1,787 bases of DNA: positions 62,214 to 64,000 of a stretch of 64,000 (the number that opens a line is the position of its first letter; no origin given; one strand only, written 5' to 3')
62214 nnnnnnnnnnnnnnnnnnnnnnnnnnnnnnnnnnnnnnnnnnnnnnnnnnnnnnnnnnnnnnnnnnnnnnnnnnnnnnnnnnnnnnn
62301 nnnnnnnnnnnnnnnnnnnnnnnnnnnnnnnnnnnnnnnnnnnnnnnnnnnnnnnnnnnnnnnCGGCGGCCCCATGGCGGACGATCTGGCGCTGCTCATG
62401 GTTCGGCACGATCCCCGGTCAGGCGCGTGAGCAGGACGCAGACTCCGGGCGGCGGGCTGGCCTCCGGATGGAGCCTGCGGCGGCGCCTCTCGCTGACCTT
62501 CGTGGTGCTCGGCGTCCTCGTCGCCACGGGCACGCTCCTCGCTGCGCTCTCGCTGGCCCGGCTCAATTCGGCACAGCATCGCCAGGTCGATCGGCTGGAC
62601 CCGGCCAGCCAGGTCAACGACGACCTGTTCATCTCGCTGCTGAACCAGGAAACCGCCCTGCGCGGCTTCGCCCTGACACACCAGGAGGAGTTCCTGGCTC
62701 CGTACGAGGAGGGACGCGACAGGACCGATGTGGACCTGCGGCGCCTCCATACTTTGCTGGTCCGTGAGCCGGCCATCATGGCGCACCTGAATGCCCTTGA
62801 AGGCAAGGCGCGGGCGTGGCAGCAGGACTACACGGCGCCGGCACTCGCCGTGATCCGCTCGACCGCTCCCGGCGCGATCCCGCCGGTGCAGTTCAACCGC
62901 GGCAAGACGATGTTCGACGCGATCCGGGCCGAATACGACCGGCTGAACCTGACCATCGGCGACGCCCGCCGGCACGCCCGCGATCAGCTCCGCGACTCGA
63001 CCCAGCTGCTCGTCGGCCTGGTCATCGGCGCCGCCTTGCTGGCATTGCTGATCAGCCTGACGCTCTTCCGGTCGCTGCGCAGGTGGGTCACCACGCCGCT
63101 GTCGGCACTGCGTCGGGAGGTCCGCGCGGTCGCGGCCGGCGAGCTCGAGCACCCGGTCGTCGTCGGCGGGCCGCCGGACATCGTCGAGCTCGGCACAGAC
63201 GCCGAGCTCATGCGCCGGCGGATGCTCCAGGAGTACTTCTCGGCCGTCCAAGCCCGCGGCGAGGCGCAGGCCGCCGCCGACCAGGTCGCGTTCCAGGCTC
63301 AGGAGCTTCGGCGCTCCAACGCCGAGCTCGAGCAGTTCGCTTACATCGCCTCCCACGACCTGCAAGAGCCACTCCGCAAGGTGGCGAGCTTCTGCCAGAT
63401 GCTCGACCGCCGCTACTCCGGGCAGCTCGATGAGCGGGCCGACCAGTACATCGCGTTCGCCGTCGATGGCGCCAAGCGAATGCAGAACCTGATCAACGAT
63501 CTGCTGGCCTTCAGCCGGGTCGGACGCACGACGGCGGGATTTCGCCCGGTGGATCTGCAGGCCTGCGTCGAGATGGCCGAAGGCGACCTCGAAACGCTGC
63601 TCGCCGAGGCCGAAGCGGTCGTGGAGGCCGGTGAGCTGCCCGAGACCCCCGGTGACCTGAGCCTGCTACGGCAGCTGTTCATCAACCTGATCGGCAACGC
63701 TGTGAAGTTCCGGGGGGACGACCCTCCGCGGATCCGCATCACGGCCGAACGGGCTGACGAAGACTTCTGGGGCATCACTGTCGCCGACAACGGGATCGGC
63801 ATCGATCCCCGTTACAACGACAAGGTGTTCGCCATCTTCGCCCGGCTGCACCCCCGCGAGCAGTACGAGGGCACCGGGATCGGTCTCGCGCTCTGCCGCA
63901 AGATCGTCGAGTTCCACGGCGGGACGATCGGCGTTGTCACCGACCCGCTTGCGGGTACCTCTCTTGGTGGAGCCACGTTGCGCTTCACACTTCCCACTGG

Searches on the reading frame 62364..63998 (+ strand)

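Call 54: search_protein_families(library=ncbifam, proteins=[window:62364-63998:+], max_evalue=0.00001)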
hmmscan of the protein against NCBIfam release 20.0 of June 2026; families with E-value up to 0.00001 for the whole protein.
window:62364-63998:+ (545 aa): 64 families (the best 25 are shown)
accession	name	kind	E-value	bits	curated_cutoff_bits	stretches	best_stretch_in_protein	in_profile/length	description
NF047465.1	hybrid_HK_LvrA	exception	9.9e-44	149.5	1200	1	313-544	591-817/819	hybrid histidine kinase/response regulator LvrA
TIGR02956.1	TMAO_torS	equivalog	7.2e-32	110.4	676.5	1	329-531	471-673/967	TMAO reductase system sensor histidine kinase/response regulator TorS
NF033092.0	HK_WalK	equivalog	1.1e-27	96.9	725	1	286-533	336-587/594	cell wall metabolism sensor histidine kinase WalK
NF046044.1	PnpS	equivalog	1.1e-26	93.7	400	1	314-533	162-384/390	two-component system histidine kinase PnpS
TIGR02966.1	phoR_proteo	equivalog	1.4e-26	93.3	334.2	1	323-532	115-327/333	phosphate regulon sensor histidine kinase PhoR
NF006800.0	PRK09303.1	equivalog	2.1e-25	89.5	342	1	320-544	149-376/383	histidine kinase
NF041880.1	EPS_EpsF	equivalog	2.4e-24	85.7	900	1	309-526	260-477/492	response regulator EpsF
NF008468.0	PRK11360.1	equivalog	5.6e-24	84.4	646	1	329-533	403-601/616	two-component system sensor histidine kinase AtoS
NF008312.0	PRK11100.1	equivalog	3.7e-23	82.1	356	1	222-527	186-461/477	two-component system sensor histidine kinase CreC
NF040691.1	MtrAB_MtrB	equivalog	4.8e-23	81.9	450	1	219-544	190-491/507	MtrAB system histidine kinase MtrB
NF045911.1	TCSHisKinNblS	equivalog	1.6e-21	76.3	1000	1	319-532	385-612/621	two-component system sensor histidine kinase NblS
TIGR01386.1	cztS_silS_copS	subfamily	1.9e-21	76.6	292.55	1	320-526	239-445/457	heavy metal sensor histidine kinase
NF008302.0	PRK11091.1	equivalog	5.3e-21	74.5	838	1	315-532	276-497/779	aerobic respiration two-component sensor histidine kinase ArcB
NF007793.0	PRK10490.1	equivalog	6.1e-20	70.8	1123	1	314-544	652-881/895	two-component system sensor histidine kinase KdpD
NF038297.2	hybrid_HK_HrmK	equivalog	1.2e-19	70.4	725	2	435-526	353-443/607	hybrid histidine kinase/response regulator HrmK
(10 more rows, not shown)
